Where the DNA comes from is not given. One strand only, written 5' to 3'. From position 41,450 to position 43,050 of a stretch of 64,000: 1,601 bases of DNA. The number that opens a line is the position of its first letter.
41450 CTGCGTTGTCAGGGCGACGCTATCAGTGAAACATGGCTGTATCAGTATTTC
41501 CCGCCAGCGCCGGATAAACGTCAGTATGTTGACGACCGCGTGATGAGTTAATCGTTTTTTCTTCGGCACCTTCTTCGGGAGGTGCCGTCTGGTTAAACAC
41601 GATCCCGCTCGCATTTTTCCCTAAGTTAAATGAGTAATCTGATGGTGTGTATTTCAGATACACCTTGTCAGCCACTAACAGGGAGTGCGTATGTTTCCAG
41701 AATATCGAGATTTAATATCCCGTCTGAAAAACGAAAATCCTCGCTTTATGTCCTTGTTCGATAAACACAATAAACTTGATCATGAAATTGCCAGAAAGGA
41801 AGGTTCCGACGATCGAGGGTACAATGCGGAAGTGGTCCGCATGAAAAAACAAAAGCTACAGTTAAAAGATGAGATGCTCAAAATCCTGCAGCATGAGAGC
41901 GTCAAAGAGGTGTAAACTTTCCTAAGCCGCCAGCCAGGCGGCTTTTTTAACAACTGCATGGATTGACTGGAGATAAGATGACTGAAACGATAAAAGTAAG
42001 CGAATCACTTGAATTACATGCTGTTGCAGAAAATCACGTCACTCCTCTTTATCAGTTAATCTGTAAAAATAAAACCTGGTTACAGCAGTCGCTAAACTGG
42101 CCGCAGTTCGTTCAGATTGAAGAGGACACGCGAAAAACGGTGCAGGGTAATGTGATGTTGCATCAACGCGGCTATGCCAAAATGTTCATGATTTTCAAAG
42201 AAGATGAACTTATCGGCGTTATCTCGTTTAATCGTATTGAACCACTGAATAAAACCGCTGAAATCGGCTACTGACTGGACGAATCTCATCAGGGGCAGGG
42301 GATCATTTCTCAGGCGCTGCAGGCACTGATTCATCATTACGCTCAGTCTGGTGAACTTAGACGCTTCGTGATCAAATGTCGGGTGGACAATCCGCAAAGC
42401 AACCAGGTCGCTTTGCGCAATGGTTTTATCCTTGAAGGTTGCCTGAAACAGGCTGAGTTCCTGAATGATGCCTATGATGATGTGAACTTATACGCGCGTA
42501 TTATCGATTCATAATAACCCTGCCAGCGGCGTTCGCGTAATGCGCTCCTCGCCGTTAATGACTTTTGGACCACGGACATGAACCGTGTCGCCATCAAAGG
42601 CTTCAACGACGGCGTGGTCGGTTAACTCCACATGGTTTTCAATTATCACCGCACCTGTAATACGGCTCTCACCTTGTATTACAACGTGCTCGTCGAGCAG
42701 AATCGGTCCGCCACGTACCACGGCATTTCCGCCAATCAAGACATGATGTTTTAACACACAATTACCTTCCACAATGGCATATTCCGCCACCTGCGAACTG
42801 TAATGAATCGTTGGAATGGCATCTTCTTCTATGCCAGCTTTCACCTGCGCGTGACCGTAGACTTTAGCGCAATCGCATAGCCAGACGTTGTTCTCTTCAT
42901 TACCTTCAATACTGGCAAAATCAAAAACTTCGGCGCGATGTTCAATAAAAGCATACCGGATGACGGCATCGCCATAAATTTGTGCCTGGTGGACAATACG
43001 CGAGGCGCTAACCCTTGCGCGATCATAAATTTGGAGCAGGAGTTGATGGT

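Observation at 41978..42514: rimL carries a premature TGA in place of a conserved tryptophan codon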

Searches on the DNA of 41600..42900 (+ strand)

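Call 4: search_dna_similar(query=window:41978-42514:+, collection=ecoli_genomes, mode=near, max_rows=40)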
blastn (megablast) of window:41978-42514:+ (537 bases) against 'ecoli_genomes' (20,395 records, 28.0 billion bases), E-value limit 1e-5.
Records with a match: 5412; places in all: 5415; records where one place covers at least 80% of the query: 5409.
Genomes with a match: 5412 of 5426; with a place that covers at least 80% of the query: 5409. Places per genome that has any: lowest 1, median 1, highest 2. On chromosomes: 5410 places; on plasmids: 5.
Best place of each record, by identity: >=99% 1018; 95-99% 4394.
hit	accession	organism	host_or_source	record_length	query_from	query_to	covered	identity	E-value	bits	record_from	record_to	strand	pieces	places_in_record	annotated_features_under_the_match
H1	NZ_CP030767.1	Escherichia coli strain 2017C-4109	missing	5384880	1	537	100%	100.0%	0e+0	992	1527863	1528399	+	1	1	rimL: 50S ribosomal protein L7/L12-serine acetyltransferase | ydcK: YdcK family protein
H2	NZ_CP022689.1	Escherichia coli strain CDC#03-98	missing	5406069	1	537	100%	100.0%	0e+0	992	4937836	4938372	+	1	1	rimL: 50S ribosomal protein L7/L12-serine acetyltransferase | ydcK: YdcK family protein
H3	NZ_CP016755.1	Escherichia coli strain FORC_044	Homo sapiens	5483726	1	537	100%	100.0%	0e+0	992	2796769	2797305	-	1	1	rimL: 50S ribosomal protein L7/L12-serine acetyltransferase | ydcK: YdcK family protein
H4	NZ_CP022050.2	Escherichia coli O157 strain FDAARGOS_293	Homo sapiens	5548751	1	537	100%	100.0%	0e+0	992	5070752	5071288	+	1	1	rimL: 50S ribosomal protein L7/L12-serine acetyltransferase | ydcK: YdcK family protein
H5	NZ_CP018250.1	Escherichia coli strain 10671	Cattle faeces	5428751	1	537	100%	100.0%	0e+0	992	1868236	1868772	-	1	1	rimL: 50S ribosomal protein L7/L12-serine acetyltransferase | ydcK: YdcK family protein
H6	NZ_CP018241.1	Escherichia coli strain 319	missing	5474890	1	537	100%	100.0%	0e+0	992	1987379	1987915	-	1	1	rimL: 50S ribosomal protein L7/L12-serine acetyltransferase | ydcK: YdcK family protein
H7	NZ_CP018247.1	Escherichia coli strain 7784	Cattle faeces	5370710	1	537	100%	100.0%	0e+0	992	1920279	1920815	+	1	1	rimL: 50S ribosomal protein L7/L12-serine acetyltransferase | ydcK: YdcK family protein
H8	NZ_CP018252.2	Escherichia coli strain 9000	Cattle faeces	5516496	1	537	100%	100.0%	0e+0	992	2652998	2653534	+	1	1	rimL: 50S ribosomal protein L7/L12-serine acetyltransferase | ydcK: YdcK family protein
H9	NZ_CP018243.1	Escherichia coli strain 350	missing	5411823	1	537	100%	100.0%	0e+0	992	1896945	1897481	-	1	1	rimL: 50S ribosomal protein L7/L12-serine acetyltransferase | ydcK: YdcK family protein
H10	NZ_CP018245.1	Escherichia coli strain 472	missing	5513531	1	537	100%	100.0%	0e+0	992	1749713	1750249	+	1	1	rimL: 50S ribosomal protein L7/L12-serine acetyltransferase | ydcK: YdcK family protein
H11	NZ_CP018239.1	Escherichia coli strain 272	missing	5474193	1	537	100%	100.0%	0e+0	992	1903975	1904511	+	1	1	rimL: 50S ribosomal protein L7/L12-serine acetyltransferase | ydcK: YdcK family protein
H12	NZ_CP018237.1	Escherichia coli strain 155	missing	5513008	1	537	100%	100.0%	0e+0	992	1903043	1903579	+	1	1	rimL: 50S ribosomal protein L7/L12-serine acetyltransferase | ydcK: YdcK family protein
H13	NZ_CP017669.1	Escherichia coli O157:H7 strain PA20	stool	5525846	1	537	100%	100.0%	0e+0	992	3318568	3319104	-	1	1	rimL: 50S ribosomal protein L7/L12-serine acetyltransferase | ydcK: YdcK family protein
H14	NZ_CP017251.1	Escherichia coli strain NADC 5570/86-24/6564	not applicable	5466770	1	537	100%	100.0%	0e+0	992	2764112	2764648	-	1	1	rimL: 50S ribosomal protein L7/L12-serine acetyltransferase | ydcK: YdcK family protein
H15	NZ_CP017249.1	Escherichia coli strain NADC 5570/86-24/6565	not applicable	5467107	1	537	100%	100.0%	0e+0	992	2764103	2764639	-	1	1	rimL: 50S ribosomal protein L7/L12-serine acetyltransferase | ydcK: YdcK family protein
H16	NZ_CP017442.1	Escherichia coli O157:H7 strain 4276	Cattle Hide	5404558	1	537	100%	100.0%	0e+0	992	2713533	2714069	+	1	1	rimL: 50S ribosomal protein L7/L12-serine acetyltransferase | ydcK: YdcK family protein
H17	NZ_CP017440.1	Escherichia coli O157:H7 strain 3384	Cattle Hide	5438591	1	537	100%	100.0%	0e+0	992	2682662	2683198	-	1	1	rimL: 50S ribosomal protein L7/L12-serine acetyltransferase | ydcK: YdcK family protein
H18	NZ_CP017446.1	Escherichia coli O157:H7 strain 9234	Cattle Hide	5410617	1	537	100%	100.0%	0e+0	992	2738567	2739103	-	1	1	rimL: 50S ribosomal protein L7/L12-serine acetyltransferase | ydcK: YdcK family protein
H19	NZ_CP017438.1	Escherichia coli O157:H7 strain 2159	Cattle Hide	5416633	1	537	100%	100.0%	0e+0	992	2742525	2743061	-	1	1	rimL: 50S ribosomal protein L7/L12-serine acetyltransferase | ydcK: YdcK family protein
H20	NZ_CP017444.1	Escherichia coli O157:H7 strain 8368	Cattle Hide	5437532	1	537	100%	100.0%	0e+0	992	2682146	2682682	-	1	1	rimL: 50S ribosomal protein L7/L12-serine acetyltransferase | ydcK: YdcK family protein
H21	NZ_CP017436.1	Escherichia coli O157:H7 strain 2149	Cattle Hide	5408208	1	537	100%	100.0%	0e+0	992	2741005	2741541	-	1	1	rimL: 50S ribosomal protein L7/L12-serine acetyltransferase | ydcK: YdcK family protein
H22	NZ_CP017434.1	Escherichia coli O157:H7 strain 1130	Cattle Hide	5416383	1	537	100%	100.0%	0e+0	992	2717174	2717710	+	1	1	rimL: 50S ribosomal protein L7/L12-serine acetyltransferase | ydcK: YdcK family protein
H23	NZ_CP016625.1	Escherichia coli O157:H7 strain FRIK944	Bos taurus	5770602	1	537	100%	100.0%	0e+0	992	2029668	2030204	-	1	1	rimL: 50S ribosomal protein L7/L12-serine acetyltransferase | ydcK: YdcK family protein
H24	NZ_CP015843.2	Escherichia coli O157:H7 strain FRIK2455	Bos taurus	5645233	1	537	100%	100.0%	0e+0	992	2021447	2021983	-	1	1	rimL: 50S ribosomal protein L7/L12-serine acetyltransferase | ydcK: YdcK family protein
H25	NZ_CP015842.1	Escherichia coli O157:H7 strain FRIK2533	water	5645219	1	537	100%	100.0%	0e+0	992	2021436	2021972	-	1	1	rimL: 50S ribosomal protein L7/L12-serine acetyltransferase | ydcK: YdcK family protein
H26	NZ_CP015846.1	Escherichia coli O157:H7 strain FRIK2069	Bos taurus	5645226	1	537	100%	100.0%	0e+0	992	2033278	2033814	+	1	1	rimL: 50S ribosomal protein L7/L12-serine acetyltransferase | ydcK: YdcK family protein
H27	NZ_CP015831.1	Escherichia coli O157 strain 644-PT8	Homo sapiens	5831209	1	537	100%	100.0%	0e+0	992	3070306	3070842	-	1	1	rimL: 50S ribosomal protein L7/L12-serine acetyltransferase | ydcK: YdcK family protein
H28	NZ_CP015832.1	Escherichia coli O157 strain 180-PT54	Homo sapiens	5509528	1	537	100%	100.0%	0e+0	992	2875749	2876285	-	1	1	rimL: 50S ribosomal protein L7/L12-serine acetyltransferase | ydcK: YdcK family protein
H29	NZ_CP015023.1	Escherichia coli strain SRCC 1675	Apple cider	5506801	1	537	100%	100.0%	0e+0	992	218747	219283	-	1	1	rimL: 50S ribosomal protein L7/L12-serine acetyltransferase | ydcK: YdcK family protein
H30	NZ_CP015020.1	Escherichia coli strain 28RC1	Bovine carcass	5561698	1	537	100%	100.0%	0e+0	992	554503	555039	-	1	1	rimL: 50S ribosomal protein L7/L12-serine acetyltransferase | ydcK: YdcK family protein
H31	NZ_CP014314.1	Escherichia coli O157:H7 strain JEONG-1266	Bos taurus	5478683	1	537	100%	100.0%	0e+0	992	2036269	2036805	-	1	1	rimL: 50S ribosomal protein L7/L12-serine acetyltransferase | ydcK: YdcK family protein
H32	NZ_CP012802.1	Escherichia coli O157:H7 strain WS4202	derived from CIP 106327 (Collection de ...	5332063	1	537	100%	100.0%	0e+0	992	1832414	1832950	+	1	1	rimL: 50S ribosomal protein L7/L12-serine acetyltransferase | ydcK: YdcK family protein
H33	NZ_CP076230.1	Escherichia coli O157:H7 strain Rafaela_II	Rectal swab of live bovine cattle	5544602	1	537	100%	100.0%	0e+0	992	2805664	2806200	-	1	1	rimL: 50S ribosomal protein L7/L12-serine acetyltransferase | ydcK: YdcK family protein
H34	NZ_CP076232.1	Escherichia coli O157:H7 strain 7.1_Anguil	Rectal swab of live bovine cattle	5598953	1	537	100%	100.0%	0e+0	992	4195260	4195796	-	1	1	rimL: 50S ribosomal protein L7/L12-serine acetyltransferase | ydcK: YdcK family protein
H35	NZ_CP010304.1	Escherichia coli O157:H7 str. SS52 strain SS52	Cattle feces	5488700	1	537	100%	100.0%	0e+0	992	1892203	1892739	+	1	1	rimL: 50S ribosomal protein L7/L12-serine acetyltransferase | ydcK: YdcK family protein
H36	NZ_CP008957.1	Escherichia coli O157:H7 str. EDL933 strain EDL933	-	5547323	1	537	100%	100.0%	0e+0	992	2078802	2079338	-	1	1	rimL: 50S ribosomal protein L7/L12-serine acetyltransferase | ydcK: YdcK family protein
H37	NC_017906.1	Escherichia coli Xuzhou21 strain Xuzhou21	-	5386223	1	537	100%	100.0%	0e+0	992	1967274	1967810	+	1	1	rimL: 50S ribosomal protein L7/L12-serine acetyltransferase | ydcK: YdcK family protein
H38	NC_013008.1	Escherichia coli O157:H7 str. TW14359 strain TW14359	-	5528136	1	537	100%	100.0%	0e+0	992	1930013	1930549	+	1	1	rimL: 50S ribosomal protein L7/L12-serine acetyltransferase | ydcK: YdcK family protein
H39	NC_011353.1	Escherichia coli O157:H7 str. EC4115 strain EC4115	-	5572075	1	537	100%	100.0%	0e+0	992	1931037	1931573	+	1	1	rimL: 50S ribosomal protein L7/L12-serine acetyltransferase | ydcK: YdcK family protein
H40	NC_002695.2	Escherichia coli O157:H7 str. Sakai strain Sakai substr. ...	Homo sapiens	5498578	1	537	100%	100.0%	0e+0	992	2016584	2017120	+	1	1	ribosomal-protein-serine N-acetyltransferase | pseudogene | ydcK: hypothetical protein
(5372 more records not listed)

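Call 6: get_annotated_region(hit=H40, flank=2500)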
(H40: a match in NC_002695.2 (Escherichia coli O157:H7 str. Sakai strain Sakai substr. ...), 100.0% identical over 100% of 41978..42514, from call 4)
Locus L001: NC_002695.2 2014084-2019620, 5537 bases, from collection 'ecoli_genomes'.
description: Escherichia coli O157:H7 str. Sakai DNA, complete genome
organism: Escherichia coli O157:H7 str. Sakai strain Sakai substr. RIMD 0509952 (NCBI taxid 386585)
replicon: genomic; assembly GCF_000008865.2
host: Homo sapiens; source: Human intestinal microflora; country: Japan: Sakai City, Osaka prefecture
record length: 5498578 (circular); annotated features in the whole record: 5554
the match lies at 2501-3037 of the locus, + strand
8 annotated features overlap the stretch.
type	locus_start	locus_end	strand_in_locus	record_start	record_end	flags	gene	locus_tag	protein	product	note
CDS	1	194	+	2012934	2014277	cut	ydcJ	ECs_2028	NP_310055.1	metalloenzyme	-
CDS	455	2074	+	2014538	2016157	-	opgD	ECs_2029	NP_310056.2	OPG biosynthetic periplasmic protein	-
CDS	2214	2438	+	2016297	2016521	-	ydcH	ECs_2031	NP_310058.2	hypothetical protein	-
sequence_feature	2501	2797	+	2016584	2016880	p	-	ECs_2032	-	-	ribosomal-protein-serine N-acetyltransferase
pseudogene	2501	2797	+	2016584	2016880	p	-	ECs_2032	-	-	-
CDS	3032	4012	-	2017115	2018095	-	ydcK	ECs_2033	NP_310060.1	hypothetical protein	-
CDS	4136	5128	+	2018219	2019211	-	tehA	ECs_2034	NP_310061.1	potassium-tellurite ethidium and proflavine transporter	-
CDS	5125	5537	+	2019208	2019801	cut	tehB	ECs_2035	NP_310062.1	tellurite methyltransferase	-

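Call 7: get_annotated_region(hit=H36, flank=2500)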
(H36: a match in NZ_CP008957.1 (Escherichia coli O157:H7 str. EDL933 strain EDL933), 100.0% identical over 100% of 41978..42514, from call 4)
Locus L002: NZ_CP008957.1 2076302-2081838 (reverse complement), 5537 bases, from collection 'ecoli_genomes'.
description: Escherichia coli O157:H7 str. EDL933 chromosome, complete genome
organism: Escherichia coli O157:H7 str. EDL933 strain EDL933 (NCBI taxid 155864)
replicon: chromosome; assembly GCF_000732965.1
host: -; source: -; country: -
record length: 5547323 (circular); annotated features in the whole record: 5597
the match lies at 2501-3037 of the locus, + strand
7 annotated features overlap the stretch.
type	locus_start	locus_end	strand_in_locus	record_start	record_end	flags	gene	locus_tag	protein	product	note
CDS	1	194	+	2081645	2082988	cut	hglS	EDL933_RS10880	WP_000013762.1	2-oxoadipate dioxygenase/decarboxylase HglS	-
CDS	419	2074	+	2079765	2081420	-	opgD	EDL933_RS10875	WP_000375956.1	glucan biosynthesis protein OpgD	-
CDS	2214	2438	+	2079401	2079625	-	ydcH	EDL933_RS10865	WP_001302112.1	YdcH family protein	-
CDS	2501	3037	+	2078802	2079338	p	rimL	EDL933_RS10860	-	50S ribosomal protein L7/L12-serine acetyltransferase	internal stop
CDS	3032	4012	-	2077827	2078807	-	ydcK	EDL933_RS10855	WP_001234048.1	YdcK family protein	-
CDS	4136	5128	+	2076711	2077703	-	tehA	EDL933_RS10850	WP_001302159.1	dicarboxylate transporter/tellurite-resistance protein TehA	-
CDS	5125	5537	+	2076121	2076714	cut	tehB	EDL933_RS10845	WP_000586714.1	tellurite resistance methyltransferase TehB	-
